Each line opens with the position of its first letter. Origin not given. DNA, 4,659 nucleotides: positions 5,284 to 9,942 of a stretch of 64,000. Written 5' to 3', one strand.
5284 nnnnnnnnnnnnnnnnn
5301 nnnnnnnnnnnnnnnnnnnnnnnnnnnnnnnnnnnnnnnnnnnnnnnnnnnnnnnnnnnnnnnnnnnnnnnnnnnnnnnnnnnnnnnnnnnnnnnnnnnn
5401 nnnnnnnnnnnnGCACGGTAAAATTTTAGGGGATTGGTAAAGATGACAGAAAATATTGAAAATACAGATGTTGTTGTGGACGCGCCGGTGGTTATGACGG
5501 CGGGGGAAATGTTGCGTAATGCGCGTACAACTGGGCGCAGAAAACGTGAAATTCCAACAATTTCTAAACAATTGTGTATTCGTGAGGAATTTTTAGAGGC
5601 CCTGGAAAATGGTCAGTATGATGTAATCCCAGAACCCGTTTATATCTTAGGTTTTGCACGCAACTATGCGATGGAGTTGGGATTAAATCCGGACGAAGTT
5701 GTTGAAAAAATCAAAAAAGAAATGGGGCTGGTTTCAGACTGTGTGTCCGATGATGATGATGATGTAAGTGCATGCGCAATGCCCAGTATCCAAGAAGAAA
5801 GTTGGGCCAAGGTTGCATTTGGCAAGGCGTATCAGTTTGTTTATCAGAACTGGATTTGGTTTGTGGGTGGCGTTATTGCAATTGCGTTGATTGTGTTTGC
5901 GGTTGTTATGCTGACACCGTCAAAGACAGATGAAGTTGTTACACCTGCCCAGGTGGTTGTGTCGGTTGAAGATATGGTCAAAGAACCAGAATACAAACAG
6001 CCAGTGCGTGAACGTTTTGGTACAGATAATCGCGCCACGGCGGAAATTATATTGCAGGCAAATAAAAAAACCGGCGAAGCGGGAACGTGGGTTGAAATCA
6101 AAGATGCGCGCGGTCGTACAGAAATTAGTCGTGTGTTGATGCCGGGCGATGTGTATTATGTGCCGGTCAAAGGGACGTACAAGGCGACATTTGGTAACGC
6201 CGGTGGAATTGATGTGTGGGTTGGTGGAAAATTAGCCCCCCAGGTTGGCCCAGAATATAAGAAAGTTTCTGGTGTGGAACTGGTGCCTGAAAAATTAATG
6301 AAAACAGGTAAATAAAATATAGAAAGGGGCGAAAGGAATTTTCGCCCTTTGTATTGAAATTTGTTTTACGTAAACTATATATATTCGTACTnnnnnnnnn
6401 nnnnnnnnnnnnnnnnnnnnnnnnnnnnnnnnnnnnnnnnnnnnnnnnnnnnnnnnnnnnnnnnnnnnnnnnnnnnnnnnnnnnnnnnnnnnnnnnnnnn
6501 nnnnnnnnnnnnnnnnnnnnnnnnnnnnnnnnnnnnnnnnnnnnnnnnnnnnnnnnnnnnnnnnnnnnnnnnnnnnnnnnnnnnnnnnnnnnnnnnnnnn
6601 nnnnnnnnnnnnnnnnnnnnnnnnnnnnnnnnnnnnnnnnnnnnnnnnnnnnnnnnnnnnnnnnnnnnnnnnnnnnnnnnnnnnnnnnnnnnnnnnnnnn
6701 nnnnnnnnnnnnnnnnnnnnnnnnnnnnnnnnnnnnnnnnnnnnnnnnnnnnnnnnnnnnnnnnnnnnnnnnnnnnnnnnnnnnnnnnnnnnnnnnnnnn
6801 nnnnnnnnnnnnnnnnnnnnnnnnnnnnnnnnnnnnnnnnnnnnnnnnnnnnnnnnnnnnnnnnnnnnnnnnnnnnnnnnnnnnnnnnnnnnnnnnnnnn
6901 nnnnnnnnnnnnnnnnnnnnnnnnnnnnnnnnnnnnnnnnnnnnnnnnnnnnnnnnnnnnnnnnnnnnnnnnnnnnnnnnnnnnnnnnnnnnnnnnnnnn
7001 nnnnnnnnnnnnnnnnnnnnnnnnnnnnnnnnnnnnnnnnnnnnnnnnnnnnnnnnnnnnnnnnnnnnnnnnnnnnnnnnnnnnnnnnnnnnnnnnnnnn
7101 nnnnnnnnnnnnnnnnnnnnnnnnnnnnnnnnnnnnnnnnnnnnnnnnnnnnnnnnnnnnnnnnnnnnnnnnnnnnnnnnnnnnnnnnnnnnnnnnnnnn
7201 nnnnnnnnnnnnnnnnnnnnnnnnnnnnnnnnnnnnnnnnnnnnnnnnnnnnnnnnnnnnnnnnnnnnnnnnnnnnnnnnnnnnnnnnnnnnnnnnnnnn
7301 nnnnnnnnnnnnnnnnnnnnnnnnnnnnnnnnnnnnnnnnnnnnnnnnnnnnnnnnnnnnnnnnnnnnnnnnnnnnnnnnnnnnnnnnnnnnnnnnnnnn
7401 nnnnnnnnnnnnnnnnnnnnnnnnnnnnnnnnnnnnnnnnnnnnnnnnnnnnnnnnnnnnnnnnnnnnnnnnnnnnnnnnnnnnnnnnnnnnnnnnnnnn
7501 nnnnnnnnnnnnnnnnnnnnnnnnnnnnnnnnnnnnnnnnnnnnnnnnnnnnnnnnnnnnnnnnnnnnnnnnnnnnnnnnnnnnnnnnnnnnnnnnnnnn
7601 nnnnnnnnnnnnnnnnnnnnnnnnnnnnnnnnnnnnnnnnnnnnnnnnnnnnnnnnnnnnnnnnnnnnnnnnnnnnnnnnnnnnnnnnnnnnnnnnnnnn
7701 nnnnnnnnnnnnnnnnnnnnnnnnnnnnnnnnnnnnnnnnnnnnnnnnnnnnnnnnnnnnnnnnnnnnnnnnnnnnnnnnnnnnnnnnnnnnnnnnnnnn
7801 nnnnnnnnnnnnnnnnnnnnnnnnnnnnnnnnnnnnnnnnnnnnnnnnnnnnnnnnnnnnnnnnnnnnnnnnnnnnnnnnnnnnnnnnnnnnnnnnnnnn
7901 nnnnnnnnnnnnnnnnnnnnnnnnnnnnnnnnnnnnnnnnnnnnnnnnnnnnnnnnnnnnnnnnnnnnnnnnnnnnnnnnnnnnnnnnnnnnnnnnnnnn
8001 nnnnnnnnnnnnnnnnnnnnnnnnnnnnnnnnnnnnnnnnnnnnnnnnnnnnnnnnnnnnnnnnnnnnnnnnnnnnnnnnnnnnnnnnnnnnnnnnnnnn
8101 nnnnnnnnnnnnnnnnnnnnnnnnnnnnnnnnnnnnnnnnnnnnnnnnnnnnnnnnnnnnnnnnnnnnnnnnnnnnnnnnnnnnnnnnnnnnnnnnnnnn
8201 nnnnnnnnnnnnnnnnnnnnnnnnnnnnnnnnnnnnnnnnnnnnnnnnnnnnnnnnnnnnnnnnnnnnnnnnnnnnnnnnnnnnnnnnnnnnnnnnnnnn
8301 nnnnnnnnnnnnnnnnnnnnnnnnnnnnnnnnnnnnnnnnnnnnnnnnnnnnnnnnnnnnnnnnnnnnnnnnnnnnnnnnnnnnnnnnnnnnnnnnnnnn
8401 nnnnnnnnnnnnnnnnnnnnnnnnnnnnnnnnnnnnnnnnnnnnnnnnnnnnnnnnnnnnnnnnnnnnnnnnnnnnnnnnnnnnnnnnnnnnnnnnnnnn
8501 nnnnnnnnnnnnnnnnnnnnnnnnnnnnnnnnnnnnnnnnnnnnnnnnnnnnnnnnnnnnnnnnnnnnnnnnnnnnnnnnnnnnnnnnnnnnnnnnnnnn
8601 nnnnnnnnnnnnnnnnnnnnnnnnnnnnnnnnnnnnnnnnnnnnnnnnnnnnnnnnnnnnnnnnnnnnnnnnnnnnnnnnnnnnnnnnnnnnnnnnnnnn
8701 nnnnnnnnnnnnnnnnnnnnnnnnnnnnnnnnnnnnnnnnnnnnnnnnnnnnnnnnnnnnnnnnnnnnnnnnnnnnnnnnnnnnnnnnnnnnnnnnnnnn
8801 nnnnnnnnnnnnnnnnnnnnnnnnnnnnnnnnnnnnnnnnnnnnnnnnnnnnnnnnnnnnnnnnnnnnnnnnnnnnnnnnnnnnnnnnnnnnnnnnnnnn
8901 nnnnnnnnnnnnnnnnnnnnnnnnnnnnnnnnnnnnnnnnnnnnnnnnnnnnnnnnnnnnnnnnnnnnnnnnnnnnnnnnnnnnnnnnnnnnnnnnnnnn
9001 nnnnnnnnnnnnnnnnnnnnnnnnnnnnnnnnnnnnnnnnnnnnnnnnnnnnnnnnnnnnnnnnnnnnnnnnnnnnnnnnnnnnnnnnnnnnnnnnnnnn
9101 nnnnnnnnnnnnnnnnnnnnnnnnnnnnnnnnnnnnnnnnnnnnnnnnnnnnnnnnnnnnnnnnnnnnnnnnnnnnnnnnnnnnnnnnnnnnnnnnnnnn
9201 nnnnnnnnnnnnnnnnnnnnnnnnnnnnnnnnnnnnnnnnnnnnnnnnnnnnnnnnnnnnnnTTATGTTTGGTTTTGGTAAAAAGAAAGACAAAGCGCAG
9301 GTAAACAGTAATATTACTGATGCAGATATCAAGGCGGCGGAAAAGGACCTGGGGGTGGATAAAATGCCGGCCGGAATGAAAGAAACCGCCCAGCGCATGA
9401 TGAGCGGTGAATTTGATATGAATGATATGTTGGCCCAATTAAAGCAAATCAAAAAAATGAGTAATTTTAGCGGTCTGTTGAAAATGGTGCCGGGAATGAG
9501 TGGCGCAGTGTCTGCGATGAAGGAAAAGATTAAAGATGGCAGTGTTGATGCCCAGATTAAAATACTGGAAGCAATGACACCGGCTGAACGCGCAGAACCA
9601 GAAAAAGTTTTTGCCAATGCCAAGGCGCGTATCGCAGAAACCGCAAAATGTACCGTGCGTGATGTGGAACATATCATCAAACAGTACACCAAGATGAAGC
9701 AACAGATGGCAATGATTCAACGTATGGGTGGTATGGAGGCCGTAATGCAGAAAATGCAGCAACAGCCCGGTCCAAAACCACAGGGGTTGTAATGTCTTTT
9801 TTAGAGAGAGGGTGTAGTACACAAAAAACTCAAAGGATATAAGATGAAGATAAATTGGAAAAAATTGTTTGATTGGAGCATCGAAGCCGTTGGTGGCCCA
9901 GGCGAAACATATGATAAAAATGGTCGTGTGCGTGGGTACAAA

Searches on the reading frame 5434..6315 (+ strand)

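Call 66: search_protein_families(library=pfam, proteins=[window:5434-6315:+], max_evalue=0.001)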
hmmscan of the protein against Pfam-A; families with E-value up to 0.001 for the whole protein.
window:5434-6315:+ (293 aa): 2 families
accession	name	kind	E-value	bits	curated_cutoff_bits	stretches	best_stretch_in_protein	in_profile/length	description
PF13413.12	HTH_25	-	4.4e-16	58.9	24.6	1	26-89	1-62/62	Helix-turn-helix domain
PF13464.11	RodZ_C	-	6.7e-11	42.4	23.9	1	217-278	7-68/72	RodZ C-terminal domain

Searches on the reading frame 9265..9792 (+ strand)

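Call 66: search_protein_families(library=pfam, proteins=[window:9265-9792:+], max_evalue=0.001)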
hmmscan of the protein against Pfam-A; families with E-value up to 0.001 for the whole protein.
window:9265-9792:+ (175 aa): 3 families
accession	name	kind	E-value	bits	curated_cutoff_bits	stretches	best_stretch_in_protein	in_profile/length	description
PF02978.25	SRP_SPB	-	2.1e-21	76.5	27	1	49-148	1-91/91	Signal peptide binding domain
PF16088.10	BORCS7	-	0.00057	20.5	27.3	0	106-146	3-43/103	BLOC-1-related complex sub-unit 7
PF11898.13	DUF3418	-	0.00097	18.4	25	0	54-166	368-472/582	Domain of unknown function (DUF3418)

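Call 95: search_protein_families(library=ncbifam, proteins=[window:9265-9792:+], max_evalue=0.001)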
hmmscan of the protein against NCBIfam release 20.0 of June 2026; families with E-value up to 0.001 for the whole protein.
window:9265-9792:+ (175 aa): 2 families
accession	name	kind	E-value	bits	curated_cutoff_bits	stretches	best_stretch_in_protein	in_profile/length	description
TIGR00959.1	ffh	equivalog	2.5e-22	79.3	473.2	1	38-149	315-427/428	signal recognition particle protein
TIGR01425.1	SRP54_euk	equivalog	6.1e-14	51.7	576.25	1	38-146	315-427/428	signal recognition particle protein SRP54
